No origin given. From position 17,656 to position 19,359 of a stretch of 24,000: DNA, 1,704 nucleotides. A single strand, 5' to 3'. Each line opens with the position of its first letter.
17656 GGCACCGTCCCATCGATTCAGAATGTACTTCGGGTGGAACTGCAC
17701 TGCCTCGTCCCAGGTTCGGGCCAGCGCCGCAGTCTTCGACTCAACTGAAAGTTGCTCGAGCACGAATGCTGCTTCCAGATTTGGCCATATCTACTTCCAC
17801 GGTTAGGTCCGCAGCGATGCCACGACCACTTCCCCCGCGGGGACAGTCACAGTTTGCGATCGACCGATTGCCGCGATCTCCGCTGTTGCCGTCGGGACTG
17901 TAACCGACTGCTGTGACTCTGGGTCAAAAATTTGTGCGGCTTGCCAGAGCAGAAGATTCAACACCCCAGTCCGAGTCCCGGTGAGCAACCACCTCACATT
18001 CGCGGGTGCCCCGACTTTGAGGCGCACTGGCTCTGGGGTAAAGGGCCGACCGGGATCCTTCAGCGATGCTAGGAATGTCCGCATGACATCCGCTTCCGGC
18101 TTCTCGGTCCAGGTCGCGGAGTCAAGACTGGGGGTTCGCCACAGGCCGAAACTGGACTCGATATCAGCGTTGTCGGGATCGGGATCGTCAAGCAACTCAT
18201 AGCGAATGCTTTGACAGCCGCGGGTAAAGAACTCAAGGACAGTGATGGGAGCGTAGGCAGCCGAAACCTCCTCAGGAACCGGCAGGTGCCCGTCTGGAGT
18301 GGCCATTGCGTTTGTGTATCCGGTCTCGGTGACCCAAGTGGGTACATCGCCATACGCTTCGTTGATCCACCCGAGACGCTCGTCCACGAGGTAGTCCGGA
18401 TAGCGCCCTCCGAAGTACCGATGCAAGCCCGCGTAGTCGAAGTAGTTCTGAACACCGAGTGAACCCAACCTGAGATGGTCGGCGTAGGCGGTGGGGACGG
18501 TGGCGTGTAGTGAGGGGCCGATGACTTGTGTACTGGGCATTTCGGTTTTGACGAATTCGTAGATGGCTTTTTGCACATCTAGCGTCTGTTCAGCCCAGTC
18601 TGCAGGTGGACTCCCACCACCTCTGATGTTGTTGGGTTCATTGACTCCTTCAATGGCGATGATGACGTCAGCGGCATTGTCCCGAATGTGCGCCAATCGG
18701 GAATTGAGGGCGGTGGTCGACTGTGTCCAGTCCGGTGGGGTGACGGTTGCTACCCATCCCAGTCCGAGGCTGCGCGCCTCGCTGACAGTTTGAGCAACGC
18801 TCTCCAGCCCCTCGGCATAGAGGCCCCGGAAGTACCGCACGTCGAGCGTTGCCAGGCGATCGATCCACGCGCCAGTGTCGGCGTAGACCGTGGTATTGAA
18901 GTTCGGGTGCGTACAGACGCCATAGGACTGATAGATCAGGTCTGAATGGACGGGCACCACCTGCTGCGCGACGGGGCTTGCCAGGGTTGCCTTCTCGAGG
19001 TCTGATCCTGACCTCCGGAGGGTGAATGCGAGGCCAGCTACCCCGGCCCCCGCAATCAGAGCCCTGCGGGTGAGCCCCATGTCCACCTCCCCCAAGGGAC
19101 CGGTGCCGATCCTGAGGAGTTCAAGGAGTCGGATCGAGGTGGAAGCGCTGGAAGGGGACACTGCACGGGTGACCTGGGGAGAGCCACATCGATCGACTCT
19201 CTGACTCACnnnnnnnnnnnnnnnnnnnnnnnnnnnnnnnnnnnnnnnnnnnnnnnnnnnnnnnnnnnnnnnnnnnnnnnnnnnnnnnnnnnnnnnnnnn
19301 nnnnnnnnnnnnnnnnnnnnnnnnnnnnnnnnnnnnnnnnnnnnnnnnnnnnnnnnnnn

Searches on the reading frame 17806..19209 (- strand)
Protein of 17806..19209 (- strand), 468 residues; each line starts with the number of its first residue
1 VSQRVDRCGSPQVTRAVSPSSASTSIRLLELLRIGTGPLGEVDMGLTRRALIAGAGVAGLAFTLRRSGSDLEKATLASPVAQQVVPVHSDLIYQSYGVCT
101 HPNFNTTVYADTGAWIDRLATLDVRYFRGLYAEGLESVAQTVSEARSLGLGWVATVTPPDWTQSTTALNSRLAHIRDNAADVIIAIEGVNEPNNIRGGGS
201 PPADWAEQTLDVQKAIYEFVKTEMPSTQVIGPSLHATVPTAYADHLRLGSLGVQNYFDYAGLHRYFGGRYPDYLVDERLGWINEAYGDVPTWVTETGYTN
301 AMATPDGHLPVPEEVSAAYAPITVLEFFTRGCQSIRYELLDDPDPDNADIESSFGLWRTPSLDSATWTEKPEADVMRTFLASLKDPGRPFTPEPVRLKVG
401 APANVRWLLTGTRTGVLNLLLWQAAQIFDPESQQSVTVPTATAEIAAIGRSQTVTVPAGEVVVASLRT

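Call 47: search_protein_families(library=pfam, proteins=[window:17806-19209:-], max_evalue=0.01)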
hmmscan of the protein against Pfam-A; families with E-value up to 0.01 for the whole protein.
window:17806-19209:- (468 aa): 1 family
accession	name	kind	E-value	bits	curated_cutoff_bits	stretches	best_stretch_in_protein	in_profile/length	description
PF11790.14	Glyco_hydro_cc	-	0.0078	16.2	21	0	161-300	46-175/237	Glycosyl hydrolase catalytic core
